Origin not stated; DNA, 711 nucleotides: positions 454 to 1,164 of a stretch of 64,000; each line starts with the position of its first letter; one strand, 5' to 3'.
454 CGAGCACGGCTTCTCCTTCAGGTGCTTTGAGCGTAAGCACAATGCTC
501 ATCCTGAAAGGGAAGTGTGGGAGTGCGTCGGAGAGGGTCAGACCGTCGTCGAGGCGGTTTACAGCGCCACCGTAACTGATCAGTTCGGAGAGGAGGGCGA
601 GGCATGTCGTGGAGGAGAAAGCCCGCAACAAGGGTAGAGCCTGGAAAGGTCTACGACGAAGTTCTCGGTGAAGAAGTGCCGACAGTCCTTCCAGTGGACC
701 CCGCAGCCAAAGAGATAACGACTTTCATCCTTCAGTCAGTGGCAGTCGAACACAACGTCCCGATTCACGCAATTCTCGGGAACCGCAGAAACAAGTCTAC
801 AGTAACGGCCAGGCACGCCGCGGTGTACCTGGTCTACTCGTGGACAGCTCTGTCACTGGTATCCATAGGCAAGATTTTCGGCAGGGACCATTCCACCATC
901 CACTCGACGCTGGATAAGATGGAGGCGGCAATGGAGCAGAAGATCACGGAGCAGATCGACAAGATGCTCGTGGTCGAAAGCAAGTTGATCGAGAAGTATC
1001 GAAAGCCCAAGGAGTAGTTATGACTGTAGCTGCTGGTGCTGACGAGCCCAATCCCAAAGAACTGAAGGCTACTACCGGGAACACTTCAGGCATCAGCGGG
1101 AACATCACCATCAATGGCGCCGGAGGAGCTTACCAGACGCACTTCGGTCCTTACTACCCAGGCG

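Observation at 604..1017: Stand-alone DnaA domain-IV (DnaA-box binding) protein without an ATPase domain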

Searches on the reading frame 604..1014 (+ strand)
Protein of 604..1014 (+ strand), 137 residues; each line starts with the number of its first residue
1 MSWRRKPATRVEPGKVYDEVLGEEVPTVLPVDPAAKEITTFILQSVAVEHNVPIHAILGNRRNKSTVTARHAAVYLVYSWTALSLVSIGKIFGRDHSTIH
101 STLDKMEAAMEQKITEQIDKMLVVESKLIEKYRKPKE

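Call 3: search_protein_families(library=pfam, proteins=[window:604-1014:+], max_evalue=1)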
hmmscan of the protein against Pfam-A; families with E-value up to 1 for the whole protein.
window:604-1014:+ (137 aa): 4 families
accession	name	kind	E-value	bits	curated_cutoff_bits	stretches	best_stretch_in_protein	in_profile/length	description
PF08299.17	Bac_DnaA_C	-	4.2e-16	59.2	31.5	1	42-105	4-68/69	Bacterial dnaA protein helix-turn-helix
PF05289.16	BLYB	-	0.088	13.5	25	1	91-131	40-80/120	Borrelia hemolysin accessory protein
PF13936.12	HTH_38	-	0.089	13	27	1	84-100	22-38/44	Helix-turn-helix domain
PF01047.28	MarR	-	0.16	12.3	24.6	1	71-108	6-43/59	MarR family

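Call 4: search_protein_families(library=phrogs, proteins=[window:604-1014:+], max_evalue=0.1)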
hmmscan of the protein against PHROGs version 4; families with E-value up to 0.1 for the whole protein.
window:604-1014:+ (137 aa): 3 families
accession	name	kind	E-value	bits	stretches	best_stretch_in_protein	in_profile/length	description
phrog_27829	-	DNA, RNA and nucleotide metabolism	2.8e-05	25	1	45-100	7-62/72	DnaA-like replication initiation protein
phrog_30669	-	DNA, RNA and nucleotide metabolism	0.00045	21.2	1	60-100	36-82/159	replication initiation protein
phrog_16091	-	unknown function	0.00064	20.9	1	40-95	13-71/131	-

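Call 5: search_solved_structures(query=window:604-1014:+, max_evalue=10, show_alignments=3)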
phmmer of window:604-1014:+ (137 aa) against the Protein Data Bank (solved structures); distinct sequences matched with E-value up to 10: 7.
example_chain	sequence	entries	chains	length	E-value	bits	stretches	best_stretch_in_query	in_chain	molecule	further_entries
3pvp_A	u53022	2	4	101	7.6e-06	29.2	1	43-113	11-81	Chromosomal replication initiator protein dnaA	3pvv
1j1v_A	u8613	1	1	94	6.9e-05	26.1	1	42-113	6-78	Chromosomal replication initiator protein dnaA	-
2hcb_A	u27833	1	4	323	7.9e-05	25.9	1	42-107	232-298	Chromosomal replication initiator protein dnaA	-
1l8q_A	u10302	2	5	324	8e-05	25.9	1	42-107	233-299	Chromosomal replication initiator protein dnaA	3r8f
8btg_A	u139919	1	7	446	0.00014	25.1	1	25-108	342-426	Chromosomal replication initiator protein DnaA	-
2z4r_A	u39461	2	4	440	0.00044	23.5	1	42-110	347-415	Chromosomal replication initiator protein dnaA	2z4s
6ird_B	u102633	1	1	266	5.9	10.2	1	94-136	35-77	1-phosphatidylinositol 4,5-bisphosphate phosphodiesterase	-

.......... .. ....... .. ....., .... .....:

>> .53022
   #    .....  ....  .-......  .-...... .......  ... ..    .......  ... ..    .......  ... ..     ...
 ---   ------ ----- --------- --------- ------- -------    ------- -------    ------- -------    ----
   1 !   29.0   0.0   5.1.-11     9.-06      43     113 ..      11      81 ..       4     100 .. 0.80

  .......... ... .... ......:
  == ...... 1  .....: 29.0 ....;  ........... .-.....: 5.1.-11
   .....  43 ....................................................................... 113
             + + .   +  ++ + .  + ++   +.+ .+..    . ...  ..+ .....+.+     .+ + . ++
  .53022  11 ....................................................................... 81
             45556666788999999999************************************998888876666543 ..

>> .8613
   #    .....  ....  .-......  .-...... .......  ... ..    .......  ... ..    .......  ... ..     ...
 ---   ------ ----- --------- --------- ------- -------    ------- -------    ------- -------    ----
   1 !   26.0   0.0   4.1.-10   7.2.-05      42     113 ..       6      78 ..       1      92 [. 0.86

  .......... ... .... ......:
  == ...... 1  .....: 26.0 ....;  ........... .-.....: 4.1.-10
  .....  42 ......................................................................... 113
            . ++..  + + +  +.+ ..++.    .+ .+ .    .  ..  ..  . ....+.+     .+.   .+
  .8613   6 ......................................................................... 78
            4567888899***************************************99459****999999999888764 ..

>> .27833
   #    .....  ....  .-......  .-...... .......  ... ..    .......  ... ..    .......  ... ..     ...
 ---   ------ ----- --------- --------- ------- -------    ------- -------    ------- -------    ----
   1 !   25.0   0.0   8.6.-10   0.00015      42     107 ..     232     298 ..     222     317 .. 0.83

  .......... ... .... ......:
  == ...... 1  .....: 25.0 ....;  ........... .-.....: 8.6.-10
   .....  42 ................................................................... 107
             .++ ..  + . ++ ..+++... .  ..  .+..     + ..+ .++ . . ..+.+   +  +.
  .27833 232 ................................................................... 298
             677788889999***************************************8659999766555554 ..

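Call 7: search_dna_similar(query=window:604-1014:+, collection=phages, mode=protein, max_evalue=0.001, max_rows=30)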
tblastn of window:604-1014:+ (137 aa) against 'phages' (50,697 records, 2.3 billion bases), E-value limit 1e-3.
Records with a match: 9; places in all: 9; records where one place covers at least 80% of the query: 0.
Best place of each record, by identity: <60% 9.
By first word of the organism name: Bacteriophage 8; Octadecabacter 1.
By host as written in the record: - 8; Octadecabacter sp. strain IceBac 430 1.
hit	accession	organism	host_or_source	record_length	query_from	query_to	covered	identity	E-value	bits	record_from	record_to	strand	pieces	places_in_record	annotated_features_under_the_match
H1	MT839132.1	Bacteriophage sp.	human fecal samples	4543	33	110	57%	41.8%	2e-8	57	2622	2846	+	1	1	record has no annotation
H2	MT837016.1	Bacteriophage sp.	human fecal samples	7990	31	107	56%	38.8%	7e-8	55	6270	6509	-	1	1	record has no annotation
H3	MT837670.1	Bacteriophage sp.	human fecal samples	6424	33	111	58%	37.5%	8e-5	47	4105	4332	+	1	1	record has no annotation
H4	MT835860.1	Bacteriophage sp.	human fecal samples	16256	9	111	75%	28.6%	3e-4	45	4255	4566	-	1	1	record has no annotation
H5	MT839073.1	Bacteriophage sp.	human fecal samples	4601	42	122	59%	35.7%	6e-6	50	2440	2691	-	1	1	record has no annotation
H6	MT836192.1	Bacteriophage sp.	human fecal samples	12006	42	122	59%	35.3%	2e-4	45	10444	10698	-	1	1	record has no annotation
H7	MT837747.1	Bacteriophage sp.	human fecal samples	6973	36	112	56%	35.4%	7e-4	44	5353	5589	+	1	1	record has no annotation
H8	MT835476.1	Bacteriophage sp.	human fecal samples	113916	57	121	47%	37.5%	1e-4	45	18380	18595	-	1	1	record has no annotation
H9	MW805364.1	Octadecabacter Antarctic DB virus 2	Octadecabacter sp. strain IceBac 430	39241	42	106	47%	32.3%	1e-3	43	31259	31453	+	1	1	replication initiator protein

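Call 11: find_homologous_proteins(query=window:604-1014:+, max_evalue=0.001)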
Query window:604-1014:+ (137 aa): 3 proteins with E <= 0.001 among 17 candidates.
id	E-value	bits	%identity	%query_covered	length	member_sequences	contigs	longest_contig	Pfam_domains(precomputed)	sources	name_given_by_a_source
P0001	4.3e-82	290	99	100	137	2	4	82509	PF08299.18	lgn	-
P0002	3.8e-59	216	74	100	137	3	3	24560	PF08299.18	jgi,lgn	-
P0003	4.5e-27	112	45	97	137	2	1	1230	PF08299.18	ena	-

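Call 13: find_encoding_contigs(protein=P0001, flank=10000, max_places=4)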
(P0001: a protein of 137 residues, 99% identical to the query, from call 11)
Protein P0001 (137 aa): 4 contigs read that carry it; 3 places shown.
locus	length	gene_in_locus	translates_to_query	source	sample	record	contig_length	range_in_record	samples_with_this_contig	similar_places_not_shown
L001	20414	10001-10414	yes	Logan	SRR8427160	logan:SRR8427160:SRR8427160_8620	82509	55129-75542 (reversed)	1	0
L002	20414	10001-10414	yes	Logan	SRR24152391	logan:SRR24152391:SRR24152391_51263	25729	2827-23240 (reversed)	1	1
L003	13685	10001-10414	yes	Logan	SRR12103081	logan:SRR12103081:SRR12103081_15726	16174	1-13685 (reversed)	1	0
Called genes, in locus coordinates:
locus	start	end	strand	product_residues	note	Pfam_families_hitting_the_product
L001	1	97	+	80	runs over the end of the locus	-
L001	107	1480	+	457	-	-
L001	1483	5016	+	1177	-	-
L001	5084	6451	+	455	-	-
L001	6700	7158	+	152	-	-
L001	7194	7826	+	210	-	-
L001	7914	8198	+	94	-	-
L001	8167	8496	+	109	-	-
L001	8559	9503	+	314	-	-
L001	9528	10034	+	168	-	-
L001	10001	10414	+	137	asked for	PF08299:Bac_DnaA_C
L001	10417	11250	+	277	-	-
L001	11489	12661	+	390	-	-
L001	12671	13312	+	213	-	-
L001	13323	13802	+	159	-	-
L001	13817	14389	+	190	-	-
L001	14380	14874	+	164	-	-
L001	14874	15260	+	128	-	PF01844:HNH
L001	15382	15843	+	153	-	-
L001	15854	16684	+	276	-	-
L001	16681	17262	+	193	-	-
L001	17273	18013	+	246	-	-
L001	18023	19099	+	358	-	-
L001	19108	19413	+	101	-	-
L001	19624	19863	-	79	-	-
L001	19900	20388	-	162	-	PF13730:HTH_36 (weak)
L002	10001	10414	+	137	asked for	PF08299:Bac_DnaA_C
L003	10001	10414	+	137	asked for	PF08299:Bac_DnaA_C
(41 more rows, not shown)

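Call 14: find_encoding_contigs(protein=P0002, flank=10000, max_places=4)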
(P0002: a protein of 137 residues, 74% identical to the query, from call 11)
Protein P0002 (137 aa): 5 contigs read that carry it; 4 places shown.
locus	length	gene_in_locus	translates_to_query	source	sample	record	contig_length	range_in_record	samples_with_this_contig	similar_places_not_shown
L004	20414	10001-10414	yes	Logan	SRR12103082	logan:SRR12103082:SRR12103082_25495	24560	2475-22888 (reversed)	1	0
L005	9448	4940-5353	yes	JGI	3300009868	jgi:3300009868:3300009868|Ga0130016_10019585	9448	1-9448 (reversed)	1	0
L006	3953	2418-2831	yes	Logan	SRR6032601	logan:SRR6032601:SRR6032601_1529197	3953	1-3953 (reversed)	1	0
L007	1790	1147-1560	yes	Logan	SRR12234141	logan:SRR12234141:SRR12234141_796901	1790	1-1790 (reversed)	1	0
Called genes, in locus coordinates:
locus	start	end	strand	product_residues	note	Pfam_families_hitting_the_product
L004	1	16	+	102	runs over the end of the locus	-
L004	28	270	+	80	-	-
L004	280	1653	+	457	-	-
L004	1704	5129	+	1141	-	-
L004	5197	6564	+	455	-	-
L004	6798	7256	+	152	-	-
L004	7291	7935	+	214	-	-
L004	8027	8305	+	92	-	-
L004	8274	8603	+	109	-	-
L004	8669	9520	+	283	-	-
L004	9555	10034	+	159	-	-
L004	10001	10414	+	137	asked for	PF08299:Bac_DnaA_C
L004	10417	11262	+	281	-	-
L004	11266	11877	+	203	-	-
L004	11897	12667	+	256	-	-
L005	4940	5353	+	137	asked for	PF08299:Bac_DnaA_C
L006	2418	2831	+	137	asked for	PF08299:Bac_DnaA_C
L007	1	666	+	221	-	?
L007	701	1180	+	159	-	-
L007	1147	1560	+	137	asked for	PF08299:Bac_DnaA_C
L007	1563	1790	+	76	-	?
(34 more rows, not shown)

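Call 24: search_protein_representatives(protein=window:604-1014:+)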
Query: 137 residues. Proteins with E-value up to 0.001 (for the whole library): 2601; up to 1e-10: 16; up to 1e-30: 1. The best 150 are listed.
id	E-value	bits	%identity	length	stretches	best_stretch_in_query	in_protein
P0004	1.8e-45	170.2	58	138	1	1-135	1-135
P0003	1.4e-27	112.4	46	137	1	1-133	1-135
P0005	2.3e-16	76.1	36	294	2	22-109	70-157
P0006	1.3e-15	73.8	35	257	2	30-107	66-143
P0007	8.2e-14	67.9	34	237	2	41-111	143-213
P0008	2.0e-13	66.7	41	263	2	18-104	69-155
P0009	1.3e-12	64.1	45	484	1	41-114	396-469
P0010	2.3e-12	63.2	29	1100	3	32-120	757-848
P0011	2.5e-12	63.1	35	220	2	41-126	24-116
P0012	4.4e-12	62.3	30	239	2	24-106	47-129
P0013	8.7e-12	61.4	29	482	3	28-101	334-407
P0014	1.2e-11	60.9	34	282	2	26-117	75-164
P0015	1.2e-11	60.9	32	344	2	30-106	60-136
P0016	6.4e-11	58.6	39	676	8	38-63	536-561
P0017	7.0e-11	58.4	30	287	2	33-110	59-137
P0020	1.7e-10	57.2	46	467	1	40-110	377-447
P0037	2.8e-09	53.2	36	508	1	21-115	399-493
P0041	5.8e-09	52.2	33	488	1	23-114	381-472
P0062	4.5e-08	49.4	42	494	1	38-111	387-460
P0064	5.0e-08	49.2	41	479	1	16-110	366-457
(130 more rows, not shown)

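Call 26: search_protein_families(library=phrogs, proteins=[L001:107-1477:+, L001:1483-5013:+, L001:5084-6448:+, L001:8559-9500:+], max_evalue=0.01)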
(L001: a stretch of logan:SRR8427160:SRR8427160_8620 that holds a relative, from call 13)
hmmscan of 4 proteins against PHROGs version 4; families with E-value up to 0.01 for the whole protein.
L001:107-1477:+ (457 aa): 0 families

L001:1483-5013:+ (1177 aa): 0 families

L001:5084-6448:+ (455 aa): 0 families

L001:8559-9500:+ (314 aa): 0 families

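Call 38: get_annotated_region(hit=H9, flank=5000)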
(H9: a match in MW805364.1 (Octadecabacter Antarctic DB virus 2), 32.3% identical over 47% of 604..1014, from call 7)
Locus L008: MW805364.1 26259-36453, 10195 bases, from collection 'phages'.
description: Octadecabacter Antarctic DB virus 2, complete genome.
organism: Octadecabacter Antarctic DB virus 2 (NCBI taxid 2945129)
taxonomy: Viruses; Duplodnaviria; Heunggongvirae; Uroviricota; Caudoviricetes
host: Octadecabacter sp. strain IceBac 430; source: -; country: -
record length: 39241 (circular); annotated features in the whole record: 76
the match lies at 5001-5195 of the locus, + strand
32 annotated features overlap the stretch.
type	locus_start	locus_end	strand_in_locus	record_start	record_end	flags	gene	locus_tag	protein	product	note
CDS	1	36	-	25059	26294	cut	-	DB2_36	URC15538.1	DNA polymerase subunit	gp36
CDS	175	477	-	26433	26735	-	-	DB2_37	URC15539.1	hypothetical protein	gp37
CDS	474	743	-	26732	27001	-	-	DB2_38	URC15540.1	hypothetical protein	gp38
CDS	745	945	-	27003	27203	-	-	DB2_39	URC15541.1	hypothetical protein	gp39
CDS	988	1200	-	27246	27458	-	-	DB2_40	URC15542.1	hypothetical protein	gp40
CDS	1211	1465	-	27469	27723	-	-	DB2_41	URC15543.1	hypothetical protein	gp41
CDS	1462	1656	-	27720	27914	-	-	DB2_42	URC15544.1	hypothetical protein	gp42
CDS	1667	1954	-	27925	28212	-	-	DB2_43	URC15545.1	hypothetical protein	gp43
CDS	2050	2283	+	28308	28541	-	-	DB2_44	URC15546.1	hypothetical protein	gp44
CDS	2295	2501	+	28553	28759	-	-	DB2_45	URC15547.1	DNA binding protein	gp45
CDS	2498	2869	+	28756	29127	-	-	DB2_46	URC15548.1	hypothetical protein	gp46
CDS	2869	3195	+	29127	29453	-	-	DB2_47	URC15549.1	hypothetical protein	gp47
CDS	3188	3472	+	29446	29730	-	-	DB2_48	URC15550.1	nuclease/hydrolyse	gp48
CDS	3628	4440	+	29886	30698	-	-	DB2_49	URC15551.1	hypothetical protein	gp49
CDS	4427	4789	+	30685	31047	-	-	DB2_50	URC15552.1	hypothetical protein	gp50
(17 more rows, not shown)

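Call 40: find_homologous_proteins(query=A2, max_evalue=0.00001)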
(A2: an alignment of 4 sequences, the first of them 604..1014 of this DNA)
Query A2 (4 sequences) (137 aa, profile of the alignment): 9 proteins with E <= 0.00001 among 716 candidates.
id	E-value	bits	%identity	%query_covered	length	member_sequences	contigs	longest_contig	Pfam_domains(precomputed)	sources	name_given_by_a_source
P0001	2.9e-71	256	99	100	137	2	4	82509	PF08299.18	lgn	-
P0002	6.0e-70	252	74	100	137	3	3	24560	PF08299.18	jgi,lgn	-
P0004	1.3e-69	250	58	100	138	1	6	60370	PF08299.18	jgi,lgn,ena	-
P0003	1.8e-63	231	45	97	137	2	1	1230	PF08299.18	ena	-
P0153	4.0e-56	207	43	97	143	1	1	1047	PF08299.18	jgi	jgi:chromosomal replication initiation ATPase DnaA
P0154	1.7e-49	185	44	100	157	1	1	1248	PF08299.18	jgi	-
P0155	3.0e-49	184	53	100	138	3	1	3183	PF08299.18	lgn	-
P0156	6.8e-48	180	45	100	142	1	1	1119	PF08299.18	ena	-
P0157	1.9e-47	179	54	100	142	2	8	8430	PF08299.18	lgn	-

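Call 41: find_related_loci(query=A2, collection=viral_contigs, flank=10000)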
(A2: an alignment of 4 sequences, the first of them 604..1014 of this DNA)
Query A2 (137 aa) in viral_contigs; peptide patterns used: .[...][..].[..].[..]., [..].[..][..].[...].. (x = any residue, [..] = any of these).
190 stretches matched a pattern; 49 encode a relative of the query (tblastn E <= 1e-3); 49 distinct loci.
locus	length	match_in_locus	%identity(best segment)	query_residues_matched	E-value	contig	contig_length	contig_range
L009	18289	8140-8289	46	50-99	3e-10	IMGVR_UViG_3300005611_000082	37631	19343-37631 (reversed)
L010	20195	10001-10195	40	40-103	2e-9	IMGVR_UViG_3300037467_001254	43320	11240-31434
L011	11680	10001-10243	32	25-101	4e-9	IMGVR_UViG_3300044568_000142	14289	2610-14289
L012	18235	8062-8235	43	46-103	9e-9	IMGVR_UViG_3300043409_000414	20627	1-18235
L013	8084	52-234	39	42-101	9e-9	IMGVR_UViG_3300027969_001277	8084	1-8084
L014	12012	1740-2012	31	31-129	3e-8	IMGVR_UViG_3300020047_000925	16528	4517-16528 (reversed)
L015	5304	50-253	35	59-122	6e-8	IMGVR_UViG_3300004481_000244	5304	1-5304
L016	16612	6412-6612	42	42-100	7e-8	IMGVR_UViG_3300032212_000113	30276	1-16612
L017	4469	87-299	34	56-122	9e-8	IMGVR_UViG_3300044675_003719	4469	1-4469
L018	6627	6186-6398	34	56-122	1e-7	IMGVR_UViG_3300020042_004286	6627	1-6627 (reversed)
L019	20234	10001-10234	31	25-99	1e-7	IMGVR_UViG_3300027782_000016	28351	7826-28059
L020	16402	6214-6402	34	36-99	1e-7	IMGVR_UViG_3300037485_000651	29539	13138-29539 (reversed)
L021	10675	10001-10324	28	25-129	1e-7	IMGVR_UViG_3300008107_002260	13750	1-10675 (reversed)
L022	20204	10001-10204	37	29-99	4e-7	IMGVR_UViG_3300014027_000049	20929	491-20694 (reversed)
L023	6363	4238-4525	29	31-121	2e-7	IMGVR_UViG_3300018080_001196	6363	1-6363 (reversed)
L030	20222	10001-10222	30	39-112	7e-7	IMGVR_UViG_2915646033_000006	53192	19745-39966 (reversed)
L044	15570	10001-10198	37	29-99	9e-6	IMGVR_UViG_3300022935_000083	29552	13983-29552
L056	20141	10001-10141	40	54-99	7e-5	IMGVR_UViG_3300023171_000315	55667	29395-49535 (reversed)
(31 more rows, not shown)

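Call 42: find_encoding_contigs(protein=P0004, flank=10000, max_places=3)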
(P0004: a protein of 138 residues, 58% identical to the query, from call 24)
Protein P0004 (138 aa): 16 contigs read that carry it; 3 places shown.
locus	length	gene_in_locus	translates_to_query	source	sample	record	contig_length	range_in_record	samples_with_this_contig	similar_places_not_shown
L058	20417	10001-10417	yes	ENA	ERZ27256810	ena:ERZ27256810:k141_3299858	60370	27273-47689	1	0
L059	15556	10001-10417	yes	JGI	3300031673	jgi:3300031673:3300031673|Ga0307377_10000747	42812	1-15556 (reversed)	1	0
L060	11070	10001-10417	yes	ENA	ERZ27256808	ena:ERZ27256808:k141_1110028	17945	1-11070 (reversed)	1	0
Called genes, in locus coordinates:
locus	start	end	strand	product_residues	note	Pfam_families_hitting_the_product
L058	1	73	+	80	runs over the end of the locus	-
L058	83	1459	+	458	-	-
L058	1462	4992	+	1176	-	-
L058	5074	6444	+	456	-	-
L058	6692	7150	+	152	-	-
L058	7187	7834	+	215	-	-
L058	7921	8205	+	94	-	-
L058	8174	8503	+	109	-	-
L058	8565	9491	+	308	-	-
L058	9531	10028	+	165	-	-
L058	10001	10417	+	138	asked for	PF08299:Bac_DnaA_C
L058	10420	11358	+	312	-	-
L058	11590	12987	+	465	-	-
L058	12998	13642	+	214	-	-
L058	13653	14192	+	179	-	-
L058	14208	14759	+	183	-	-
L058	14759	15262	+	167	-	-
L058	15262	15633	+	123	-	PF01844:HNH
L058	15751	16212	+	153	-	-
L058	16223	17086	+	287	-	-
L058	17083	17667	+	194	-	-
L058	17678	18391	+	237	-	-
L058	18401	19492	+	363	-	-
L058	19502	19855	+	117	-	-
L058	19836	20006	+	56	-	-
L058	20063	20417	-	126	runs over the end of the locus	-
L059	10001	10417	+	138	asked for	PF08299:Bac_DnaA_C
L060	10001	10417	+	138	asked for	PF08299:Bac_DnaA_C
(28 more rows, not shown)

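Call 43: find_encoding_contigs(protein=P0157, flank=10000, max_places=2)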
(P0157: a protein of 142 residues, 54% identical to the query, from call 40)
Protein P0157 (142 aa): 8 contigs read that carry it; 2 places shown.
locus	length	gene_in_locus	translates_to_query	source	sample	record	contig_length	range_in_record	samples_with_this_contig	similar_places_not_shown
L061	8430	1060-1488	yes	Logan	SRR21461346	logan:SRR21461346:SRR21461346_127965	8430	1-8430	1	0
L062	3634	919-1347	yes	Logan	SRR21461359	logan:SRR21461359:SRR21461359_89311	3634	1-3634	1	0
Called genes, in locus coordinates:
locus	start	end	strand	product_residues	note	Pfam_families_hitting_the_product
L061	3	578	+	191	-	?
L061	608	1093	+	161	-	-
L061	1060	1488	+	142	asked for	PF08299:Bac_DnaA_C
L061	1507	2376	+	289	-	-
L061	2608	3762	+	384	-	-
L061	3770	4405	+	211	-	-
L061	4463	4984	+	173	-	-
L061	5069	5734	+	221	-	-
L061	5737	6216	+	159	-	-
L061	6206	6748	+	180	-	-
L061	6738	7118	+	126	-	PF01844:HNH, PF14279:HNH_5 (weak)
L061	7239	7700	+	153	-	-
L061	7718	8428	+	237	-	?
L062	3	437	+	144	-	?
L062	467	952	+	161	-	-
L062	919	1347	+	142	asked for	PF08299:Bac_DnaA_C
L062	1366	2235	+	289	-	-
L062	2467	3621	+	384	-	-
